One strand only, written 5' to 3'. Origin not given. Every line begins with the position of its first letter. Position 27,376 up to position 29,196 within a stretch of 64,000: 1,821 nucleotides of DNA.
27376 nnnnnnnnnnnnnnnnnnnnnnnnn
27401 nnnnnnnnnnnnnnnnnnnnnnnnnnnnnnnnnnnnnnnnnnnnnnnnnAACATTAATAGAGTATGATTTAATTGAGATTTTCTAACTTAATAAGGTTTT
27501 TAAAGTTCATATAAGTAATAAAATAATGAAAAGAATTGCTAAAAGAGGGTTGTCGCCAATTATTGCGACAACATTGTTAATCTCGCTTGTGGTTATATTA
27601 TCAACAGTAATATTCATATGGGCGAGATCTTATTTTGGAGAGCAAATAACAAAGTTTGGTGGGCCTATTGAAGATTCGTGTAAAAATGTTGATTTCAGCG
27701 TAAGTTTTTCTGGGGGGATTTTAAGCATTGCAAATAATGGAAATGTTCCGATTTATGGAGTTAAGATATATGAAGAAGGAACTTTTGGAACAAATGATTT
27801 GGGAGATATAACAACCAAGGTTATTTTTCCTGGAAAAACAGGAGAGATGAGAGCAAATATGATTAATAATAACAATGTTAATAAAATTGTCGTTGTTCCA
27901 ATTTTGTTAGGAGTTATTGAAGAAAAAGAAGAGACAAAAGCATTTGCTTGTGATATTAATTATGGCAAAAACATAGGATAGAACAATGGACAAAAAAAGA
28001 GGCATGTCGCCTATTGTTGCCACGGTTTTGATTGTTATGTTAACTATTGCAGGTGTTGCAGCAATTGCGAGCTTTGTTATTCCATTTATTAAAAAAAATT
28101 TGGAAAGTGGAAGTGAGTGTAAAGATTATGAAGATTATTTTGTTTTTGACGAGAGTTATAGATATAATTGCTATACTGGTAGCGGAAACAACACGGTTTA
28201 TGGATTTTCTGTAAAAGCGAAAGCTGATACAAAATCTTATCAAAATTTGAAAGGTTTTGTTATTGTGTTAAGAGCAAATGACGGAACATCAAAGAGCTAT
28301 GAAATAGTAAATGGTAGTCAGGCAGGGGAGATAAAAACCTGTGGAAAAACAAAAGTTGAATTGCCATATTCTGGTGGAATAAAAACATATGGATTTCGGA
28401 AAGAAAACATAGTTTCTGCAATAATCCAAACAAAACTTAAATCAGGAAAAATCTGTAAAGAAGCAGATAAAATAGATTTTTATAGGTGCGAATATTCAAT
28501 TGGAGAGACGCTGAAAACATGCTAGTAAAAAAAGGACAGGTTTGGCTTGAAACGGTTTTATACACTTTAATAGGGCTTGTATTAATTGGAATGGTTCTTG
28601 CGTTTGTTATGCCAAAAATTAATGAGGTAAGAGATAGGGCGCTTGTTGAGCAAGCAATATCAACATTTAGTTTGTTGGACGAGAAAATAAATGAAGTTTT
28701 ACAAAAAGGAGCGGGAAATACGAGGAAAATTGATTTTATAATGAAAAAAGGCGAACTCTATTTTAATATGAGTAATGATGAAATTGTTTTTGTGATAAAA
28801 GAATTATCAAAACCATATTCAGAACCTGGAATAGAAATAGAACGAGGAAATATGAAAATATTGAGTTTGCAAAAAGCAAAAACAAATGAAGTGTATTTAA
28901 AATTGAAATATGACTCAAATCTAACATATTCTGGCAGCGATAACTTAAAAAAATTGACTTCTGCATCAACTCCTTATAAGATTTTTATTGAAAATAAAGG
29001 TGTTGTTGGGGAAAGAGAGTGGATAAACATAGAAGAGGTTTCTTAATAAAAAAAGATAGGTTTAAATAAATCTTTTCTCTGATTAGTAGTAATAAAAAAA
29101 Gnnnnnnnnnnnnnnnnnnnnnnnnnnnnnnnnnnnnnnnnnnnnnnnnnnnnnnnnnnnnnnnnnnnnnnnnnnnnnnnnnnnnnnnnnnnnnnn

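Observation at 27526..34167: Type IV pilus locus with mixed pilin types and a split FlaJ/TadC platform protein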

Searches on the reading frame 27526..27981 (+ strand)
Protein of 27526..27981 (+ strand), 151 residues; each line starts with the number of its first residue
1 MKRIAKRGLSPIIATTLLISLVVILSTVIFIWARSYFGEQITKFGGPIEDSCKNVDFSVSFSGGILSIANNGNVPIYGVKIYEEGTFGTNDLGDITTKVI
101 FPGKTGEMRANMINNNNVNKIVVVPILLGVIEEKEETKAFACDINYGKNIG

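Call 3: search_protein_families(library=pfam, proteins=[window:27526-27981:+], max_evalue=0.1)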
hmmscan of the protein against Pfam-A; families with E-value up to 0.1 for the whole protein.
window:27526-27981:+ (151 aa): 1 family
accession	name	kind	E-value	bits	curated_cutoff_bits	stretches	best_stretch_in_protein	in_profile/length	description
PF07790.16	Pilin_N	-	0.02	16.2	25.2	1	7-36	1-30/78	Archaeal Type IV pilin, N-terminal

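Call 13: search_protein_families(library=ncbifam, proteins=[window:27526-27981:+], max_evalue=1)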
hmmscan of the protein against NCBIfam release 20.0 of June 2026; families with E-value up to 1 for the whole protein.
window:27526-27981:+ (151 aa): 2 families
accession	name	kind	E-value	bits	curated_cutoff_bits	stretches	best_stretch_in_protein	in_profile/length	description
NF046073.1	UpsA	equivalog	4.8e-07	30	130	1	6-106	1-98/136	pilin subunit UpsA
TIGR02537.2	arch_flag_Nterm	domain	1.1e-05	24.8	20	1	6-33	2-29/33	archaellin/type IV pilin N-terminal domain-containing protein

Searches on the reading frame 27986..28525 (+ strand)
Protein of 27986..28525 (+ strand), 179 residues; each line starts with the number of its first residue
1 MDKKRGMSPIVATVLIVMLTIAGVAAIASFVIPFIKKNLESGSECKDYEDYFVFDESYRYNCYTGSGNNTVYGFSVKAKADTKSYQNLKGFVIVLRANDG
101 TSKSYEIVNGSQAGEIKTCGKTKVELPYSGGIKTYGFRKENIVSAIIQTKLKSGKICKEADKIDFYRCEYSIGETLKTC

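Call 3: search_protein_families(library=pfam, proteins=[window:27986-28525:+], max_evalue=0.1)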
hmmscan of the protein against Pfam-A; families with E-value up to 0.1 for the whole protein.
window:27986-28525:+ (179 aa): 1 family
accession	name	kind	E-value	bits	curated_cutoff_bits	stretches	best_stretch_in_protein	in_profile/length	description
PF07790.16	Pilin_N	-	0.0092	17.3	25.2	1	5-34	1-30/78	Archaeal Type IV pilin, N-terminal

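Call 13: search_protein_families(library=ncbifam, proteins=[window:27986-28525:+], max_evalue=1)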
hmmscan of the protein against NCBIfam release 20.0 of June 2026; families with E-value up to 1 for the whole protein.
window:27986-28525:+ (179 aa): 4 families
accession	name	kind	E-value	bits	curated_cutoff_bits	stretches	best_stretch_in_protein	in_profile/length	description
TIGR02537.2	arch_flag_Nterm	domain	1.2e-05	24.8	20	1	4-31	2-29/33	archaellin/type IV pilin N-terminal domain-containing protein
TIGR01607.1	PST-A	paralog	0.0071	15.5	218.25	1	8-92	14-98/332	Plasmodium subtelomeric family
TIGR01655.1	yxeA_fam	subfamily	0.011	16.3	29.65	1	14-85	10-84/114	YxeA family protein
NF046073.1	UpsA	equivalog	0.25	11.5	130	1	4-22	1-19/136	pilin subunit UpsA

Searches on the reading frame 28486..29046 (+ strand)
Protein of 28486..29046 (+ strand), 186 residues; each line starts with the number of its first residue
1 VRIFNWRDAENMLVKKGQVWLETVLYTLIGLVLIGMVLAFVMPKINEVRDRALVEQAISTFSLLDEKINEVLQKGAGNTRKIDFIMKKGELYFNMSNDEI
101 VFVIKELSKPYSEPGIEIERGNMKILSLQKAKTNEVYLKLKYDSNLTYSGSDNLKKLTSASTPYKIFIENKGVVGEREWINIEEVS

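Call 3: search_protein_families(library=pfam, proteins=[window:28486-29046:+], max_evalue=0.1)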
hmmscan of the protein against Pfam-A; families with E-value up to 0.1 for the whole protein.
window:28486-29046:+ (186 aa): 1 family
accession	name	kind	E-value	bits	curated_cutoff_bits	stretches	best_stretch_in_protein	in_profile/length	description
PF23960.2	DUF7289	-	0.026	14.5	27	1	29-93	15-78/238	Family of unknown function (DUF7289)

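Call 13: search_protein_families(library=ncbifam, proteins=[window:28519-29046:+], max_evalue=1)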
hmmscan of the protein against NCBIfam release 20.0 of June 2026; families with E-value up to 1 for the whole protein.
window:28519-29046:+ (175 aa): 2 families
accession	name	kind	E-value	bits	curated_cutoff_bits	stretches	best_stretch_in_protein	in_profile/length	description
TIGR01710.1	typeII_sec_gspG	equivalog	0.01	15.8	88.85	1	12-56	4-48/134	type II secretion system major pseudopilin GspG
NF041013.1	T4P_ComGE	equivalog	0.013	15.6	49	1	16-84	11-80/83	competence type IV pilus minor pilin ComGE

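Call 35: find_homologous_proteins(query=window:28519-29046:+, max_evalue=0.001)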
Query window:28519-29046:+ (175 aa): 288 proteins with E <= 0.001 among 382 candidates; the best 120 are listed.
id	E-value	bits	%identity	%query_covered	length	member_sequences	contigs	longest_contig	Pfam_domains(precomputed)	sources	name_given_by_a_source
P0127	2.1e-105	367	100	100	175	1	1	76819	-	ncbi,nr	ncbi:MAG: hypothetical protein N3D20_00235 [Candidatus Pacearchaeota archaeon]|nr:hypothetical prote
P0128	1.9e-82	293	77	100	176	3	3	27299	-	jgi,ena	-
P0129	1.4e-66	241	62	100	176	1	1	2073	-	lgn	-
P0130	4.2e-63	230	60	99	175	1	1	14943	-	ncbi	-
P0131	4.5e-63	230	61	99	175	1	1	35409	-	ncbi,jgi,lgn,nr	ncbi:MAG: hypothetical protein MUF61_00130 [archaeon]|jgi:type II secretory pathway pseudopilin PulG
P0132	1.1e-62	229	59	98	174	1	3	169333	-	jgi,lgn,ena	jgi:hypothetical protein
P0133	9.0e-62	226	58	98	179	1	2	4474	-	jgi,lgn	jgi:type II secretory pathway pseudopilin PulG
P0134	3.9e-61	224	61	98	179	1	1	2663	-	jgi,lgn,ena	jgi:type II secretory pathway pseudopilin PulG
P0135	7.4e-61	223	58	99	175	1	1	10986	-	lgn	-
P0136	7.9e-61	223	61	98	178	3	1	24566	-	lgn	-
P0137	1.7e-60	222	59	98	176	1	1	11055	-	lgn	-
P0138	2.4e-60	221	59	97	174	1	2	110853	-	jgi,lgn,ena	-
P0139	9.1e-60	219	59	98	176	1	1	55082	-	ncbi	-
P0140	1.4e-59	218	57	99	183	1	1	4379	-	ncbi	-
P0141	2.2e-59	218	58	98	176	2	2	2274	-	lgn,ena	-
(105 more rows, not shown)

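Call 51: predict_structure(alignment_id=A2)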
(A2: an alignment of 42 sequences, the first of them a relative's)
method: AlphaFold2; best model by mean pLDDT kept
length: 175 residues; sequences in the alignment: 42
mean_pLDDT: 91.0   pTM: 0.76
mean pLDDT of the five models: 91.0, 90.5, 90.0, 88.7, 88.0
residues with pLDDT >= 90: 130; 70-90: 42; 50-70: 3; < 50: 0
segments of 3 or more residues with pLDDT < 50: none
pLDDT, mean of each block of 10 residues (from residue 1): 78 94 93 92 94 93 90 91 93 94 93 94 95 89 89 92 87 83
secondary structure, 60 per line:
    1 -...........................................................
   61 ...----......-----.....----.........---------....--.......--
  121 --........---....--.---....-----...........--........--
elements in order: H2-63 E68-73 E79-83 E88-96 E106-109 E112-118 E123-130 E134-137 E144-147 E153-163 E166-173

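Call 55: fold_search(model_id=the predicted structure, library=pdb)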
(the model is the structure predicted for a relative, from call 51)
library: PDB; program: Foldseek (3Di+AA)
matches with E <= 10: 634; with E <= 0.001: 0
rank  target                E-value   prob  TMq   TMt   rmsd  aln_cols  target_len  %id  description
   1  9lgg_D                1.0e-01  0.14  0.15  0.11  15.8       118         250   10  Crystal structure of the human MuSK(Ig3_Fz)/L1 peptide complex (released 2025-12-03)
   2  1q8m_A                1.1e-01  0.12  0.15  0.20  15.3       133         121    6  Crystal structure of the human myeloid cell activating receptor TREM-1 (released 2003-12-09)
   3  7zt2_D                1.3e-01  0.13  0.15  0.14  16.3       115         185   12  Structure of E8 TCR in complex with human MR1 bound to 5-OP-RU (released 2023-06-28)
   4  7me6_A                1.3e-01  0.12  0.17  0.21  15.3       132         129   11  Structure of the apo form of YcnI (released 2021-08-18)
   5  2ol3_A                1.5e-01  0.09  0.14  0.20  16.2       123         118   13  crystal structure of BM3.3 ScFV TCR in complex with PBM8-H-2KBM8 MHC class I molecule (released 2007-04-03)
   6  1nam_B                1.5e-01  0.08  0.12  0.16  16.0       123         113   10  MURINE ALLOREACTIVE SCFV TCR-PEPTIDE-MHC CLASS I MOLECULE COMPLEX (released 2003-03-11)
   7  7yrn_D                1.6e-01  0.08  0.14  0.18  16.7       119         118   10  Cyro-EM structure of HCMV glycoprotein B in complex with 1B03 Fab (released 2023-08-16)
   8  4l4v_G                2.0e-01  0.08  0.13  0.12  16.7       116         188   11  Structure of human MAIT TCR in complex with human MR1-RL-6-Me-7-OH (released 2013-07-17)
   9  5d7k_D                2.0e-01  0.08  0.13  0.12  17.7       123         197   11  Structure of MR1-reactive MAV36 TCR (released 2016-01-27)
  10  5d7l_G                2.0e-01  0.08  0.13  0.12  18.0       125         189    9  Structure of human MR1-5-OP-RU in complex with human MAV36 TCR (released 2016-01-27)
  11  1smo_A                2.1e-01  0.09  0.15  0.21  15.9       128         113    5  Crystal Structure of Human Triggering Receptor Expressed on Myeloid Cells 1 (TREM-1) at 1.47 . (released 2004-09-21)
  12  1fo0_B                2.2e-01  0.09  0.14  0.20  16.4       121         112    8  MURINE ALLOREACTIVE SCFV TCR-PEPTIDE-MHC CLASS I MOLECULE COMPLEX (released 2000-10-02)
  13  4pjf_G                2.4e-01  0.09  0.14  0.13  16.5       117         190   12  Structure of human MR1-Ac-6-FP in complex with human MAIT B-C10 TCR (released 2014-07-09)
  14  7zt3_D                2.5e-01  0.10  0.15  0.15  16.5       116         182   12  Structure of E8 TCR in complex in human MR1 K43A (released 2023-06-28)
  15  9cgs_D                2.5e-01  0.08  0.14  0.12  16.5       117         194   10  Structure of human MAIT A-F7 TCR in complex with human MR1-Pyridoxal-5'-phosphate (released 2024-11-27)
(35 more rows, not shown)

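Call 71: search_protein_families(library=pfam, alignment_id=A2, max_evalue=0.1)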
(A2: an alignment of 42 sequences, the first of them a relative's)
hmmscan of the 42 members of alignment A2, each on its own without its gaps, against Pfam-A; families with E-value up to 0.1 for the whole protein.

A. member 1, P0127 (175 aa): 1 family
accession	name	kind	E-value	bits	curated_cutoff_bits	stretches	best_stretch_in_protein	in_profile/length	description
PF23960.2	DUF7289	-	0.023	14.7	27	1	18-82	15-78/238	Family of unknown function (DUF7289)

B. families by the number of members that match (of 42 scanned): 14 families
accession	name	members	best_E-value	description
PF08041.16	PetM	8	0.0011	PetM family of cytochrome b6f complex subunit 7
PF23960.2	DUF7289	4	6.6e-05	Family of unknown function (DUF7289)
PF00598.24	Flu_M1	2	0.012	Influenza Matrix protein (M1)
PF21618.2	OST_P1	1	0.015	Oligosaccharyl transferase, Peripheral 1 domain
PF02706.20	Wzz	1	0.029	Chain length determinant protein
PF23618.1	T4_gp9_10_C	1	0.067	Bacteriophage T4 gp9/10-like protein, C-terminal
PF06865.17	Ppnp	1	0.069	Pyrimidine/purine nucleoside phosphorylase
PF03259.23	Robl_LC7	1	0.072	Roadblock/LC7 domain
PF01328.22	Peroxidase_2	1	0.079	Peroxidase, family 2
PF08815.15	Nuc_rec_co-act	1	0.079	Nuclear receptor coactivator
PF02470.25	MlaD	1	0.086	MlaD protein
PF22664.1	TRI-like_N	1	0.087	Trichothecene 3-O-acetyltransferase-like N-terminal domain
PF04697.18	Pinin_SDK_N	1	0.089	pinin/SDK conserved region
PF12698.13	ABC2_membrane_3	1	0.091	ABC-2 family transporter protein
